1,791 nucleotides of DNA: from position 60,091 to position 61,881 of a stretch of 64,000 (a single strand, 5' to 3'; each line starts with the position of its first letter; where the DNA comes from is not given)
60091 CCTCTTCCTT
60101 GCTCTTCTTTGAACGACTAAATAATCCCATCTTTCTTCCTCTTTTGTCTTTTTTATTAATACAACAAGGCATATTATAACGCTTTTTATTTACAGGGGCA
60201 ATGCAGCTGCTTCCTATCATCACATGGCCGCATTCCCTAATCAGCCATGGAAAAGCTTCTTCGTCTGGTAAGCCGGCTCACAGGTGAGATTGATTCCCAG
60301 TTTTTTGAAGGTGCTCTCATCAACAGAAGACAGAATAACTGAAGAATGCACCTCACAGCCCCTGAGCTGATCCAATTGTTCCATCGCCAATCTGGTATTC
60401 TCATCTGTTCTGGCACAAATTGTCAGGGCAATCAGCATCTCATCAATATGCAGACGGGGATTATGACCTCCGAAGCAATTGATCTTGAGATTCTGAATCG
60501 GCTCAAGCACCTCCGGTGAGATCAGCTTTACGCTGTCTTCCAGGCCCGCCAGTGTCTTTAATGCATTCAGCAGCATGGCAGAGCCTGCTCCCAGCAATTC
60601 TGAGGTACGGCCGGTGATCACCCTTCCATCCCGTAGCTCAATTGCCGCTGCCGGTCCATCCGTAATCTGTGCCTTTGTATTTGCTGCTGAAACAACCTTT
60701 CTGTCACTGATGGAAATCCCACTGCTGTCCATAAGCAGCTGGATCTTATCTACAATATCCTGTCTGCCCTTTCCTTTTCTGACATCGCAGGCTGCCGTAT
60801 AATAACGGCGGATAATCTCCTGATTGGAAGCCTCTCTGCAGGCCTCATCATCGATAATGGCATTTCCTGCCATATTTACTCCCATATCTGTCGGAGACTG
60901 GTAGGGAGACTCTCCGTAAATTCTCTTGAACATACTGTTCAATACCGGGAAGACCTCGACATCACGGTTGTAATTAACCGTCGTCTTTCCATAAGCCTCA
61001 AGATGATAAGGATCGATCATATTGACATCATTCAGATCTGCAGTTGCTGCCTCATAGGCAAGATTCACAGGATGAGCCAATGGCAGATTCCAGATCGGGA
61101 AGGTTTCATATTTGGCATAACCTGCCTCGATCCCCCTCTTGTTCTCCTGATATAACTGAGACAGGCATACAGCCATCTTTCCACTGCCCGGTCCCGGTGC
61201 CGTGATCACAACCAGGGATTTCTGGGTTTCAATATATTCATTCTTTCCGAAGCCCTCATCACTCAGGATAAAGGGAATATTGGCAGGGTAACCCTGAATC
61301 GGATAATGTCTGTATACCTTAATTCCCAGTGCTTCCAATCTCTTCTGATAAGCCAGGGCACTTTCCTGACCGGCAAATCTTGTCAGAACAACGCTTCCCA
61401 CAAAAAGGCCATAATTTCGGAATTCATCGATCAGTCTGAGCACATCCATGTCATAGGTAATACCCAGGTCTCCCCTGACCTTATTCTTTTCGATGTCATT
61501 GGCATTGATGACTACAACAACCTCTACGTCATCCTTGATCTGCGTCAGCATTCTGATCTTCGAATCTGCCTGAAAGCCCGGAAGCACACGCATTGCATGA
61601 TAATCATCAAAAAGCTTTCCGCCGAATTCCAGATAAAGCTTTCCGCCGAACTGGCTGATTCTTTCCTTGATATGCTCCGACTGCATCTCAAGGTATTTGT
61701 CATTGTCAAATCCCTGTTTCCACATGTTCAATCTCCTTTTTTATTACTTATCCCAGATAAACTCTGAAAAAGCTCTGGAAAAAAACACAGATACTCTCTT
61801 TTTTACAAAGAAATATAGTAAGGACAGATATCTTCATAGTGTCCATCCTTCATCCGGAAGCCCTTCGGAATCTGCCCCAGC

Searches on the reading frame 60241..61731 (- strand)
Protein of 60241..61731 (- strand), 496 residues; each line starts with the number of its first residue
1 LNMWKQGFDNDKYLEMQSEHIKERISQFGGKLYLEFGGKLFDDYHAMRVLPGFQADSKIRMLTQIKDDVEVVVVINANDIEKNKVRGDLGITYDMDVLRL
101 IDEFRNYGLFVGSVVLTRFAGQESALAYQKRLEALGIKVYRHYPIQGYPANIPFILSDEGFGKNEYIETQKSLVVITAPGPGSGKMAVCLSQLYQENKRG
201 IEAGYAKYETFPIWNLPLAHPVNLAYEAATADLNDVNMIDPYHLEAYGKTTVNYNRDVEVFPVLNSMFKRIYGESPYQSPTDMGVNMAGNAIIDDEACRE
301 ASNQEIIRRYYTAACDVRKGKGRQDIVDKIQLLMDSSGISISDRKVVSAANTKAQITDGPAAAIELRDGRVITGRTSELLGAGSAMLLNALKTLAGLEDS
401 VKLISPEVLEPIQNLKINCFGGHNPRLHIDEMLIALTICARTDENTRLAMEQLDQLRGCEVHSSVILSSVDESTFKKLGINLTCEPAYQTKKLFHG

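Call 92: search_protein_families(library=pfam, proteins=[window:60241-61731:-], max_evalue=0.00001)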
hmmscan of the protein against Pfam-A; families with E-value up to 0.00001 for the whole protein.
window:60241-61731:- (496 aa): 2 families
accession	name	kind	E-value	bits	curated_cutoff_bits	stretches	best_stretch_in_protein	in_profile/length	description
PF08903.17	DUF1846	-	1.9e-184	612.5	27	1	7-336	2-331/333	Domain of unknown function DUF1846, N-terminal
PF20921.3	DUF1846_C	-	1.3e-68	229.9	27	1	343-494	2-153/153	Domain of unknown function DUF1846, C-terminal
